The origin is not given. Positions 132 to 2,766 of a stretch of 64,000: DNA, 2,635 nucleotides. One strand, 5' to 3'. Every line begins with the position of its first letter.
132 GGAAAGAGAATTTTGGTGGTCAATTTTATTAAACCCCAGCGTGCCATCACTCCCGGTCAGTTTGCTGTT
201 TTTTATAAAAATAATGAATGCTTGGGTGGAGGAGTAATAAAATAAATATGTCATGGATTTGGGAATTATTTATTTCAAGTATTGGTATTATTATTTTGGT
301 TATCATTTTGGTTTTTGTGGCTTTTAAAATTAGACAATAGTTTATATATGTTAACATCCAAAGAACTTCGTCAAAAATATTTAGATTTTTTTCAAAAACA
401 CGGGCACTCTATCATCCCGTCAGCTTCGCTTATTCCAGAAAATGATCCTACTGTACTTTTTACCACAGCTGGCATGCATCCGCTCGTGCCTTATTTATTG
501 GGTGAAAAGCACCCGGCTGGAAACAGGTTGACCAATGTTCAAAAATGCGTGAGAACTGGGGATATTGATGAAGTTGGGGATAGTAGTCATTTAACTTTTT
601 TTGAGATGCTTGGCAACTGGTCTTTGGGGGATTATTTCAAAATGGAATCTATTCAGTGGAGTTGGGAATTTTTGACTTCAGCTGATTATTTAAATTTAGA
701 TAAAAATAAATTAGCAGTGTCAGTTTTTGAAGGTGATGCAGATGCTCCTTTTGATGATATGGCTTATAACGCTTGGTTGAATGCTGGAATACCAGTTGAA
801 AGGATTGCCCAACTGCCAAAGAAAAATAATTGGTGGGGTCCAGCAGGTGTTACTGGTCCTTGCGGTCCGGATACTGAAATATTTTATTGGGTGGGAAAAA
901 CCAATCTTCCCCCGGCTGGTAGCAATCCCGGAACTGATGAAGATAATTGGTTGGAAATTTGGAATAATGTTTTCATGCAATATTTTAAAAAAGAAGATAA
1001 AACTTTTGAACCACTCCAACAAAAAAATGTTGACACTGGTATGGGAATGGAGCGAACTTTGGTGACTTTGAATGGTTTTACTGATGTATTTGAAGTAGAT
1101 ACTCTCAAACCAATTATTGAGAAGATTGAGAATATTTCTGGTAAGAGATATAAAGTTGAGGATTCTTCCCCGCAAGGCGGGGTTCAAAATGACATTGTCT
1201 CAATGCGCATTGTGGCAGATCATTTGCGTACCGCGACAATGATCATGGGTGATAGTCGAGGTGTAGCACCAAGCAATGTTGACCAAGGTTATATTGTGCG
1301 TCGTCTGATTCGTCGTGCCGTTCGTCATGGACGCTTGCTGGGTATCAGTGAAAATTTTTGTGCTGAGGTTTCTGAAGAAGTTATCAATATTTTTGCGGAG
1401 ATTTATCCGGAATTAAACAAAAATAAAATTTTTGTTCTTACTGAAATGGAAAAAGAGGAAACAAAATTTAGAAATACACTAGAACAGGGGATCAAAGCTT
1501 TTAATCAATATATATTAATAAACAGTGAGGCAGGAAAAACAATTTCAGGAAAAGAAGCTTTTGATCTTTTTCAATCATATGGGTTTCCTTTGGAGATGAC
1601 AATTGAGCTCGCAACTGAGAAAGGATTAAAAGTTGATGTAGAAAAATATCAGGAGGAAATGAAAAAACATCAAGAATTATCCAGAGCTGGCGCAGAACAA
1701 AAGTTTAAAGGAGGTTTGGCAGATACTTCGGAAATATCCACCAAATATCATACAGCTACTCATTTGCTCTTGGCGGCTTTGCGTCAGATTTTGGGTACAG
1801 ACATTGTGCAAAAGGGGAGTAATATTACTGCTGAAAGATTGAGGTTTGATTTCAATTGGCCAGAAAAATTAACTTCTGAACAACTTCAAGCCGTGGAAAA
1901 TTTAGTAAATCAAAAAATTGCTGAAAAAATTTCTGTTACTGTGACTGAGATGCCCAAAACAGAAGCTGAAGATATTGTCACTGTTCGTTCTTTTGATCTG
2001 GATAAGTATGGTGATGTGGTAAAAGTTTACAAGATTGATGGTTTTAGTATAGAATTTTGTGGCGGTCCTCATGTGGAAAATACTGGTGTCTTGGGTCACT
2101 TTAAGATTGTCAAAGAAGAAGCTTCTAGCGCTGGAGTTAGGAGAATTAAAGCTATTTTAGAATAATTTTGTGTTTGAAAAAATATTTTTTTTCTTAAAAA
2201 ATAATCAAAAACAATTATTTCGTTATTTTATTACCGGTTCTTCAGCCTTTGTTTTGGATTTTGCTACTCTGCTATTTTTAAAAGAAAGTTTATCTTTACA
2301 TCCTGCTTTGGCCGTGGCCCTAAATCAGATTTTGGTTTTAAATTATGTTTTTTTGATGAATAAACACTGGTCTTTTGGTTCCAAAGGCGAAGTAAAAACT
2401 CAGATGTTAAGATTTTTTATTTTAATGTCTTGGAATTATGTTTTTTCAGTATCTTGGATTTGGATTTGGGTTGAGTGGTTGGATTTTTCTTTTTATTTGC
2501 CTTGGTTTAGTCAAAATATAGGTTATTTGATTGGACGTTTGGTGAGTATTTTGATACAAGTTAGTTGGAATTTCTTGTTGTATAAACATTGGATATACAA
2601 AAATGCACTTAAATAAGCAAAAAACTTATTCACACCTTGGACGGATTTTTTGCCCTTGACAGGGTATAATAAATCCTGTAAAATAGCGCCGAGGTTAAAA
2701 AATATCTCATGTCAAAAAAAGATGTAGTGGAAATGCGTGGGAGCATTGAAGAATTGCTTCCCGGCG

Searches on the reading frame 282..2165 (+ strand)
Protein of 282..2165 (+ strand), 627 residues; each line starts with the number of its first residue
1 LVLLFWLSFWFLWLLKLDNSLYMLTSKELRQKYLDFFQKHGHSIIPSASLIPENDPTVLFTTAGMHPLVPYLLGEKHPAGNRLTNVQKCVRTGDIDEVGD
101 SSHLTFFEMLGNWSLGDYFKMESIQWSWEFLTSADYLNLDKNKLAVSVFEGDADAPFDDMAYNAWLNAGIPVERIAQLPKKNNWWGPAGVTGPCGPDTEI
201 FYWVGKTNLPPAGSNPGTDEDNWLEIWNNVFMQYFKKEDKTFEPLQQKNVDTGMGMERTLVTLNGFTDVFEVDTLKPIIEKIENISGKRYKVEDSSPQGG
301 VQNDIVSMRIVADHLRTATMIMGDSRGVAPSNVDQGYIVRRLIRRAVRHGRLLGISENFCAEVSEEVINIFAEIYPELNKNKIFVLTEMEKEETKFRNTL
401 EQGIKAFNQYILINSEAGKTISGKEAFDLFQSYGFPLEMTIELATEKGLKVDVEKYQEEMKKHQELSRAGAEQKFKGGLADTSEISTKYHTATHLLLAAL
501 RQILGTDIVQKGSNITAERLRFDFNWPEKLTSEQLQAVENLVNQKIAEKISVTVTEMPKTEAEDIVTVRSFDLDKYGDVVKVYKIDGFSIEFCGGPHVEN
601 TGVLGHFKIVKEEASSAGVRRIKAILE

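Call 87: search_protein_families(library=pfam, proteins=[window:282-2165:+], max_evalue=0.0001)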
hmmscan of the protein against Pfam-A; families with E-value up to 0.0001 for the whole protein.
window:282-2165:+ (627 aa): 2 families
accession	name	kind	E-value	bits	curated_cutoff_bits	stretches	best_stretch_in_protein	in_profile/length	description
PF01411.24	tRNA-synt_2c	-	8.9e-142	473.9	30.3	1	28-485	1-445/552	tRNA synthetases class II (A)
PF07973.19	tRNA_SAD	-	2.8e-17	62.8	24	1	580-622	1-43/44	Threonyl and Alanyl tRNA synthetase second additional domain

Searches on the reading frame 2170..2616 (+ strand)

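Call 87: search_protein_families(library=pfam, proteins=[window:2170-2616:+], max_evalue=0.0001)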
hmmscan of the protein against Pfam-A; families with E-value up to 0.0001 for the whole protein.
window:2170-2616:+ (148 aa): 1 family
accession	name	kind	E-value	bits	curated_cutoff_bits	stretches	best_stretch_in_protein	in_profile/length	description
PF04138.20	GtrA_DPMS_TM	-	5.7e-15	56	26.1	1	18-142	1-116/117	GtrA/DPMS, transmembrane domain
